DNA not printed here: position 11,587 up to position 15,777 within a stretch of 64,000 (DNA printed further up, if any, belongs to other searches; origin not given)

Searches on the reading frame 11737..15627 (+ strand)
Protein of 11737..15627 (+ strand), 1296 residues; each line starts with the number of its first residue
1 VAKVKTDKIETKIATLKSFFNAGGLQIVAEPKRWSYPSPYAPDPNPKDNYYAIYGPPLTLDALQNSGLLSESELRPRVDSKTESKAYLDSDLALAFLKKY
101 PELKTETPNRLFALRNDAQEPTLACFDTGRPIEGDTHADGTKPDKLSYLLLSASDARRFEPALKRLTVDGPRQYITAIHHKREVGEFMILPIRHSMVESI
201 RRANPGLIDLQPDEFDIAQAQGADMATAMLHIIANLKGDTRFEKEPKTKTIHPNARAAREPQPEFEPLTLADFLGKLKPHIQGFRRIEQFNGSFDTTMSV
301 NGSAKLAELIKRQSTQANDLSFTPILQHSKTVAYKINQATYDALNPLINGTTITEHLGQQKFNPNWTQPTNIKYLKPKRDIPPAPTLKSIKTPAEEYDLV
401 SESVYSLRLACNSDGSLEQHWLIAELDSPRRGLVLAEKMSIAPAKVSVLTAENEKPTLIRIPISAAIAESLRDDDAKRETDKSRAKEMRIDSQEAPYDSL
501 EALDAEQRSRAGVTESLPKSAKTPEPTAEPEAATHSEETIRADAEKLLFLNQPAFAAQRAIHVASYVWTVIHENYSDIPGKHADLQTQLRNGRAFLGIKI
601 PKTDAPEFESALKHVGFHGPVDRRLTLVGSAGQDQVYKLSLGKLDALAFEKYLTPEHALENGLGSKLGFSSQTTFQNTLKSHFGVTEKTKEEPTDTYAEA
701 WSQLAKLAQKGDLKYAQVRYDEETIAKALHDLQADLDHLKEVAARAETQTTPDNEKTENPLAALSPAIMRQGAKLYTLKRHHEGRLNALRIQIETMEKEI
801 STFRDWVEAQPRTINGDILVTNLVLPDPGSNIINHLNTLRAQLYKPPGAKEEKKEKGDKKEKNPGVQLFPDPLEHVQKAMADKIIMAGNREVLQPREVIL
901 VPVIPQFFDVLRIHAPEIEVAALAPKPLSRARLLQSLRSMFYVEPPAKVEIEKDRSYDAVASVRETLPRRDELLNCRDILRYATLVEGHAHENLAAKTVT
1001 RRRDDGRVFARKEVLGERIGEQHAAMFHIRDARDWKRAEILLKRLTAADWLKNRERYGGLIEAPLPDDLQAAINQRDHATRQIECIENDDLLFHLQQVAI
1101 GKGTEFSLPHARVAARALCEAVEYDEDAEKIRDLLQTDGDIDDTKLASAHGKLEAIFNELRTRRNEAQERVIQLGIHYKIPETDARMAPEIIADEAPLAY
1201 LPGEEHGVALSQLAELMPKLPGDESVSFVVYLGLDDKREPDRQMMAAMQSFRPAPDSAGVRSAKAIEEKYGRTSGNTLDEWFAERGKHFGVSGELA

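Call 7: search_protein_families(library=pfam, proteins=[window:11737-15627:+], max_evalue=0.1)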
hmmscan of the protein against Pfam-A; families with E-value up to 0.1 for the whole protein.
window:11737-15627:+ (1296 aa): 0 families

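Call 9: search_protein_families(library=ncbifam, proteins=[window:11737-15627:+], max_evalue=0.1)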
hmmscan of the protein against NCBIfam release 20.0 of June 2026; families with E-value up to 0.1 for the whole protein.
window:11737-15627:+ (1296 aa): 0 families

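Call 17: search_protein_families(library=padloc, proteins=[window:11737-15627:+], max_evalue=1)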
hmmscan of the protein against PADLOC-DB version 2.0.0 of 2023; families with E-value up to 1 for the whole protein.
window:11737-15627:+ (1296 aa): 0 families

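Call 18: search_protein_families(library=phrogs, proteins=[window:11737-15627:+], max_evalue=1)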
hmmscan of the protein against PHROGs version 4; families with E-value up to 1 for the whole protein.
window:11737-15627:+ (1296 aa): 1 family
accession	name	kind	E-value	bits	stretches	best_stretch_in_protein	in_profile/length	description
phrog_12068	-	unknown function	0.028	15.5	1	198-237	20-59/68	-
